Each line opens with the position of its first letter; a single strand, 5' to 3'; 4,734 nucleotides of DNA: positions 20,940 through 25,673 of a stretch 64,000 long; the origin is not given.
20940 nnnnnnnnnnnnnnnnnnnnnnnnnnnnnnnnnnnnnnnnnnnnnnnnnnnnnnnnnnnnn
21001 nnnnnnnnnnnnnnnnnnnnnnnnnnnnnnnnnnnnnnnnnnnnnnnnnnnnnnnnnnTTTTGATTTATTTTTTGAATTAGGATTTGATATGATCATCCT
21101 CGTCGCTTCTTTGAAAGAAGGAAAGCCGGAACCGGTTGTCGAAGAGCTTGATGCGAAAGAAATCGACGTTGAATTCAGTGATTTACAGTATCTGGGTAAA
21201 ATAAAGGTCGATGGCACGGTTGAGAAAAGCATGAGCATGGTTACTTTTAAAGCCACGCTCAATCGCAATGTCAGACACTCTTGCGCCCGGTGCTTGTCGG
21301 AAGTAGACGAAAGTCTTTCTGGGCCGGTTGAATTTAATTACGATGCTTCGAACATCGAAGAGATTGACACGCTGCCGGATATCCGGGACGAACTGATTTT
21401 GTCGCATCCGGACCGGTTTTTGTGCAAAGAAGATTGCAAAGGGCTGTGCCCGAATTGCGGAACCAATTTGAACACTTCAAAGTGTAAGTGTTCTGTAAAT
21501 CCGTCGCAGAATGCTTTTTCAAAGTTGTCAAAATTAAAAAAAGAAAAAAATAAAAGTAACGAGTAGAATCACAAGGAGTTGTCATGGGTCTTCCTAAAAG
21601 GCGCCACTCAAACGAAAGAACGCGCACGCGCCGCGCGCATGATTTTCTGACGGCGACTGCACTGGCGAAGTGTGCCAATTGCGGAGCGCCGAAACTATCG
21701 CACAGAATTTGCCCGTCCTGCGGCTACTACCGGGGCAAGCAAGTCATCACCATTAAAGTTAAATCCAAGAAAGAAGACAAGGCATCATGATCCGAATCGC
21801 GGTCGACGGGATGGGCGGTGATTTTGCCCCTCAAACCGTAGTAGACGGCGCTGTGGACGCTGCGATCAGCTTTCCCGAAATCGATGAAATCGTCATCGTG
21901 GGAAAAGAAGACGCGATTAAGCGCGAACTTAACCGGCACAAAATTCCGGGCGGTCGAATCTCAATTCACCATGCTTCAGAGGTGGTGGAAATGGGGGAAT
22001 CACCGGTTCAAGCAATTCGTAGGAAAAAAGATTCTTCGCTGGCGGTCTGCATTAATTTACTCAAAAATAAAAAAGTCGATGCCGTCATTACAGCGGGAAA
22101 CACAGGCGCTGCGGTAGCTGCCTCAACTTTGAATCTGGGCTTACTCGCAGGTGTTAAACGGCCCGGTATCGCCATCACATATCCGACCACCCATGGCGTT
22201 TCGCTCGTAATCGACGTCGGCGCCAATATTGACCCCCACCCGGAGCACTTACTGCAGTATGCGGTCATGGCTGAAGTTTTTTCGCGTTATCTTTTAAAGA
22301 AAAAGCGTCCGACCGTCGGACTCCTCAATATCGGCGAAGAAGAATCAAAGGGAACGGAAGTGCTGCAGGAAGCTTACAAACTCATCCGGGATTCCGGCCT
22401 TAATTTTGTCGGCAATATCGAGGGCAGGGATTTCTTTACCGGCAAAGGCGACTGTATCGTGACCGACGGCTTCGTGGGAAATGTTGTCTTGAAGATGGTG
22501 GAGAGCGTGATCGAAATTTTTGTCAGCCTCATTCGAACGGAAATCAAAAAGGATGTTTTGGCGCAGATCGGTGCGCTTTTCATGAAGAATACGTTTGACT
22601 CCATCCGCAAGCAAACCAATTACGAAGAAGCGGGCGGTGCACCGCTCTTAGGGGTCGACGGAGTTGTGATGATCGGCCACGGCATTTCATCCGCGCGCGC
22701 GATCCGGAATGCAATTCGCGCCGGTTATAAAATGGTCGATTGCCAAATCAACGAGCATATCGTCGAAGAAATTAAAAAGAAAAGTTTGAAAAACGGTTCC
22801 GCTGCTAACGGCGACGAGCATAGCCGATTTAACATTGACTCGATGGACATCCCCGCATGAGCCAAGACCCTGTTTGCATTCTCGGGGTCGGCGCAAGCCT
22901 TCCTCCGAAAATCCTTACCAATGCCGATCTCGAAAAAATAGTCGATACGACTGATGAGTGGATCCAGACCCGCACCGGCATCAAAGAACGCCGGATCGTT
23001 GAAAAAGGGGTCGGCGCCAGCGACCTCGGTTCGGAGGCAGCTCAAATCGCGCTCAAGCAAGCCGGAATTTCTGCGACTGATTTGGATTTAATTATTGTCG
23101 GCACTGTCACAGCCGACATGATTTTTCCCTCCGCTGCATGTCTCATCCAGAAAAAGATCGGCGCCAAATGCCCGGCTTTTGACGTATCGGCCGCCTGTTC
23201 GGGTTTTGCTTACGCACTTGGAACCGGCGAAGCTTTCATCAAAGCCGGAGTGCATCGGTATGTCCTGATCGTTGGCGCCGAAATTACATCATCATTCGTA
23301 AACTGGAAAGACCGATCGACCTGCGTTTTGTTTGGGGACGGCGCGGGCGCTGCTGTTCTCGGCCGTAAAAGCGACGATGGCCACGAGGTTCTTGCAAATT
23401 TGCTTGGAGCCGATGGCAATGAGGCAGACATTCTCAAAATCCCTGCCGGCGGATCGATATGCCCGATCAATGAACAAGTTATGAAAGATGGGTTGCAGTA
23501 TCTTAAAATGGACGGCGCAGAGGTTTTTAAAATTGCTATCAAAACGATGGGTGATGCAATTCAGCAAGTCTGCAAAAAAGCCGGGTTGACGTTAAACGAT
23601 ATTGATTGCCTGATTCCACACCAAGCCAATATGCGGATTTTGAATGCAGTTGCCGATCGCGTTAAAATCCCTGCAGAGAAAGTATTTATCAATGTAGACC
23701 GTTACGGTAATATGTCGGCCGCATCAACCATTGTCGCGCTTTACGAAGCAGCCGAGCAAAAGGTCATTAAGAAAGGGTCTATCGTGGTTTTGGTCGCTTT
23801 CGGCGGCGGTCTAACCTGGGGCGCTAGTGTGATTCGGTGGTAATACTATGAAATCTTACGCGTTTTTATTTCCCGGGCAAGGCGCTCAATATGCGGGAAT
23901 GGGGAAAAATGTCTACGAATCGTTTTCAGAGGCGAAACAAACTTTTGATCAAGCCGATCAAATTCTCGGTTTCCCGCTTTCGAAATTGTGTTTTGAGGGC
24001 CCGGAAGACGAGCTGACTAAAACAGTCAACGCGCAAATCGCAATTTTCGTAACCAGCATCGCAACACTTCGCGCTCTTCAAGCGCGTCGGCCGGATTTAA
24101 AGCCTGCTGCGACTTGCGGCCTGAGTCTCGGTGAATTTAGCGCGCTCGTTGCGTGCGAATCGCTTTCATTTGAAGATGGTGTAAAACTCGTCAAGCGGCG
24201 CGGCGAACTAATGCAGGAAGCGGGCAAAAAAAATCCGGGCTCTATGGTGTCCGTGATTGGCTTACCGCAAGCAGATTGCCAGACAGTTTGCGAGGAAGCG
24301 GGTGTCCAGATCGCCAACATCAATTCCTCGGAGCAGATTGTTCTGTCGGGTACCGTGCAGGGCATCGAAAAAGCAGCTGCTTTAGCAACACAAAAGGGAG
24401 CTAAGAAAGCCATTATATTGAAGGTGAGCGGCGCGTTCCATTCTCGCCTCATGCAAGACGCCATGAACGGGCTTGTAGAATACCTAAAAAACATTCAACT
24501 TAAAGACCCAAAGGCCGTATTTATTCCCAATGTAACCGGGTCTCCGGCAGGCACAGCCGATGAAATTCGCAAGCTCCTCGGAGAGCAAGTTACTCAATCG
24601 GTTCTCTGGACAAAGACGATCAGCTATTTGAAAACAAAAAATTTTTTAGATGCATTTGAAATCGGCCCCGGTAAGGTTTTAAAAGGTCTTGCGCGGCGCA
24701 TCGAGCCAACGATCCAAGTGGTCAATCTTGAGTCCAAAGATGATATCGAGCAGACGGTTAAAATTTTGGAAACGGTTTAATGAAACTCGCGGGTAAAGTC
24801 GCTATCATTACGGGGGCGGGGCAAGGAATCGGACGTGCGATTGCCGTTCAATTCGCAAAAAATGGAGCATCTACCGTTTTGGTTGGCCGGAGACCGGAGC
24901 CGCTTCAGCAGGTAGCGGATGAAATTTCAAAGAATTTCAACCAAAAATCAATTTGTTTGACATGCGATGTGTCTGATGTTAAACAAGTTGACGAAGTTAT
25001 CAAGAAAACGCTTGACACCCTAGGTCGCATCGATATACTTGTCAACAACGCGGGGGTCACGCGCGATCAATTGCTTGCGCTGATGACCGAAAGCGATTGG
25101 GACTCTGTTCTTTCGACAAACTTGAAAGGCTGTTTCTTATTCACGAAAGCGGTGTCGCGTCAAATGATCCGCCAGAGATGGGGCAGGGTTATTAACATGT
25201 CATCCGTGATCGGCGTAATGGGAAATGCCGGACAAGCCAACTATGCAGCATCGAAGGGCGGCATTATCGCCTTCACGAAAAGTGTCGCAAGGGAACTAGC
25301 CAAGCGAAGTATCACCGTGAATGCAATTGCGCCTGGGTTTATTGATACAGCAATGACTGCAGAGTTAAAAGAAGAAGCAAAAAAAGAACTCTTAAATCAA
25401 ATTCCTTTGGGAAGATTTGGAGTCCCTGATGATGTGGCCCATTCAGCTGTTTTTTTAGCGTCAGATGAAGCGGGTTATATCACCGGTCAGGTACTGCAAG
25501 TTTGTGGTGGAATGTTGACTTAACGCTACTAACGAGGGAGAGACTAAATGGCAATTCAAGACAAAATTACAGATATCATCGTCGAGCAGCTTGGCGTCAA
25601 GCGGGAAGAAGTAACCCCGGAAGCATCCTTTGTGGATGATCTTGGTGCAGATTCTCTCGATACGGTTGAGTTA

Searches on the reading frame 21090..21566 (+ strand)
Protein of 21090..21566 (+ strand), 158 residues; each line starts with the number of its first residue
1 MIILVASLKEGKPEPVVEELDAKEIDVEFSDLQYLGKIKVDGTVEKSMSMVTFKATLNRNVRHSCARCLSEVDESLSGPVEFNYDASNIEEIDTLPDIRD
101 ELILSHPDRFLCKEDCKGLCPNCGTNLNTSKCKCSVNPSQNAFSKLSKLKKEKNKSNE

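Call 21: search_protein_families(library=ncbifam, proteins=[window:21090-21566:+], max_evalue=1e-25)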
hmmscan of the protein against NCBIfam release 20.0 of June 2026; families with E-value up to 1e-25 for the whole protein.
window:21090-21566:+ (158 aa): 0 families

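Call 57: search_protein_families(library=pfam, proteins=[window:21090-21566:+], max_evalue=0.00001)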
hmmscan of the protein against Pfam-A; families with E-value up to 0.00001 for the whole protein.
window:21090-21566:+ (158 aa): 1 family
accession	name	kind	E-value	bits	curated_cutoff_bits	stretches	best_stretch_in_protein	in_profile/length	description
PF02620.22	YceD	-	5.4e-17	62.4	33.2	1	90-150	57-119/119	Large ribosomal RNA subunit accumulation protein YceD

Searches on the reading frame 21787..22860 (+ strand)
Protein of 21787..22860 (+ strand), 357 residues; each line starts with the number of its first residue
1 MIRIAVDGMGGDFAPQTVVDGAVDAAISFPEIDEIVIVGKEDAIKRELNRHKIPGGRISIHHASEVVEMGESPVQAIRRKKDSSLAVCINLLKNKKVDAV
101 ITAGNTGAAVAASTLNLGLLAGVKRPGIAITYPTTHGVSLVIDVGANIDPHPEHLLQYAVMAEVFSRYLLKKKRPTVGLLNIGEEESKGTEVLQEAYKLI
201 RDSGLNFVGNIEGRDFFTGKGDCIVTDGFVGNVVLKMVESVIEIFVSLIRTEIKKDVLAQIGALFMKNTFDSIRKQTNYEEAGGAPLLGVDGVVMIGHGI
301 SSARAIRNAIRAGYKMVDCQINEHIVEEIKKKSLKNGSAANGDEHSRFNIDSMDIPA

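Call 21: search_protein_families(library=ncbifam, proteins=[window:21787-22860:+], max_evalue=1e-25)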
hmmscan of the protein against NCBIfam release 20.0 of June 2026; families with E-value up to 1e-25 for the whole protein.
window:21787-22860:+ (357 aa): 3 families
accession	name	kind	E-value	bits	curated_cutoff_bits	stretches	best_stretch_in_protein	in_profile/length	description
TIGR00182.1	plsX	equivalog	8.1e-105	350.7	243.4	1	2-331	1-329/337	phosphate acyltransferase PlsX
NF010419.0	PRK13845.1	equivalog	4.2e-77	259.9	729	1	2-331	98-435/440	putative glycerol-3-phosphate acyltransferase PlsX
NF010420.0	PRK13846.1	equivalog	4.9e-53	180.4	536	1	2-327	3-313/316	phosphate acyltransferase PlsX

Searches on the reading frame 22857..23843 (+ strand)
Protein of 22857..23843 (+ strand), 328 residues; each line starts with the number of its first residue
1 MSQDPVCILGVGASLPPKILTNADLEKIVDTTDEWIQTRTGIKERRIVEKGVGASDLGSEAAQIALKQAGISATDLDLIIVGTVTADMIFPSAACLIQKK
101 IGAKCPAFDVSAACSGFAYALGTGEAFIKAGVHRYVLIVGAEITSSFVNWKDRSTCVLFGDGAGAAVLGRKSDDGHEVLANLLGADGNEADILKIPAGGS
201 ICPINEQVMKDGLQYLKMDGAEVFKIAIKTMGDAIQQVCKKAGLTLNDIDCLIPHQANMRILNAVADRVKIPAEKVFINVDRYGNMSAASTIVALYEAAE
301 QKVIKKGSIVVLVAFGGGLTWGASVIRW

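Call 22: search_protein_families(library=ncbifam, proteins=[window:22857-23843:+], max_evalue=1e-25)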
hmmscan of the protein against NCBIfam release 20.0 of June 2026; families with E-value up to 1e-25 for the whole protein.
window:22857-23843:+ (328 aa): 8 families
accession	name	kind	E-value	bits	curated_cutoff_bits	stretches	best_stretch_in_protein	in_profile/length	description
NF006829.0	PRK09352.1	subfamily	1.9e-126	421.4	249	1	6-328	5-321/322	beta-ketoacyl-ACP synthase 3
TIGR00747.1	fabH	subfamily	8.1e-121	403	292.1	1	7-328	4-322/322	beta-ketoacyl-ACP synthase III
NF004623.0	PRK05963.1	equivalog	5.2e-78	262.6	437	1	5-327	5-327/328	beta-ketoacyl-ACP synthase III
NF005541.0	PRK07204.1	equivalog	7.4e-66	222.8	402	1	6-325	5-326/329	beta-ketoacyl-ACP synthase III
NF005308.0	PRK06840.1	equivalog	1e-50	172.7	315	1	4-328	3-335/339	3-oxoacyl-ACP synthase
NF005703.0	PRK07515.1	equivalog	1.4e-41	142.6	304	1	45-327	88-371/373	beta-ketoacyl-ACP synthase III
NF006720.0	PRK09258.1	equivalog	1.7e-38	132.8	285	1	4-328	4-338/338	3-oxoacyl-ACP synthase III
NF009519.0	PRK12880.1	equivalog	1.9e-38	132.7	436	1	9-327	11-337/353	beta-ketoacyl-ACP synthase III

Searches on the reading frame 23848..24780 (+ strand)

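Call 22: search_protein_families(library=ncbifam, proteins=[window:23848-24780:+], max_evalue=1e-25)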
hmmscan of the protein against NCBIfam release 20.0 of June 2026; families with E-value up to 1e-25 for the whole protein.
window:23848-24780:+ (310 aa): 4 families
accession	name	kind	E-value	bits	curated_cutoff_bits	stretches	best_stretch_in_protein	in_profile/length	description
TIGR00128.1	fabD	equivalog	5.1e-93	311.7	260.9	1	3-287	2-288/290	ACP S-malonyltransferase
TIGR03131.1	malonate_mdcH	equivalog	8.4e-66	222.4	297.9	1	4-304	1-294/297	malonate decarboxylase subunit epsilon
NF045894.1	PKS_plus_SDR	equivalog_domain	3e-45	154.3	1740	1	3-299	531-829/1515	type I polyketide synthase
TIGR02813.1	omega_3_PfaA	subfamily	7e-31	105.9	1010.1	1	5-285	582-879/2582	polyketide-type polyunsaturated fatty acid synthase PfaA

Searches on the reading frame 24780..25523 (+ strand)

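Call 22: search_protein_families(library=ncbifam, proteins=[window:24780-25523:+], max_evalue=1e-25)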
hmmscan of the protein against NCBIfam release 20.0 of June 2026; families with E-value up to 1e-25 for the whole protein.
window:24780-25523:+ (247 aa): 180 families (the best 25 are shown)
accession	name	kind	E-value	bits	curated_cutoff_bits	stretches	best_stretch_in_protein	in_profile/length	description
TIGR01830.1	3oxo_ACP_reduc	equivalog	1.7e-99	332.4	297.75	1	8-245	1-238/239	3-oxoacyl-[acyl-carrier-protein] reductase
NF004197.0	PRK05653.1-1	equivalog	1.4e-92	309.8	332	1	2-246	4-247/249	3-oxoacyl-ACP reductase FabG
NF004198.0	PRK05653.1-3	equivalog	3.6e-85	285.4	296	1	2-245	4-246/248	3-oxoacyl-ACP reductase FabG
NF004199.0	PRK05653.1-4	equivalog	4.9e-83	278.5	301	1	1-246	1-246/247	3-oxoacyl-ACP reductase FabG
NF009466.0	PRK12826.1-2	subfamily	1.5e-80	270.3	222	1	6-246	4-245/248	3-oxoacyl-ACP reductase FabG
NF004200.0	PRK05653.1-5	equivalog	2.1e-76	256.7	273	1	7-246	4-242/242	3-oxoacyl-ACP reductase FabG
NF053542.1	FlxB_rubin_SDR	equivalog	1.4e-75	254.1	340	1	6-245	1-239/239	flexirubin biosynthesis SDR family reductase FlxB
NF005559.1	PRK07231.1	subfamily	1.9e-75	253.6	215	1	3-246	2-248/249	glucose 1-dehydrogenase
TIGR01829.1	AcAcCoA_reduct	subfamily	3.1e-75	252.9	302.1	1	6-245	1-240/242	acetoacetyl-CoA reductase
NF009547.0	PRK12936.1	subfamily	6.9e-74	248.5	436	1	2-246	3-243/245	3-ketoacyl-(acyl-carrier-protein) reductase NodG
NF009464.0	PRK12824.1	subfamily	1.2e-71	241.3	269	1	6-245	3-242/245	3-oxoacyl-ACP reductase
NF004791.0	PRK06138.1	equivalog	2.1e-69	233.7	312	1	1-246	1-250/252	SDR family oxidoreductase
NF009468.0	PRK12826.1-4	equivalog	2.7e-69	233.7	318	1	2-246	4-248/256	SDR family oxidoreductase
NF006070.0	PRK08213.1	subfamily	2.8e-68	230.2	279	1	2-245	9-256/259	gluconate 5-dehydrogenase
NF052558.1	MBtsdlDhBudC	equivalog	1.9e-67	227.5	270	1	4-245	2-241/250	meso-2,3-butanediol dehydrogenase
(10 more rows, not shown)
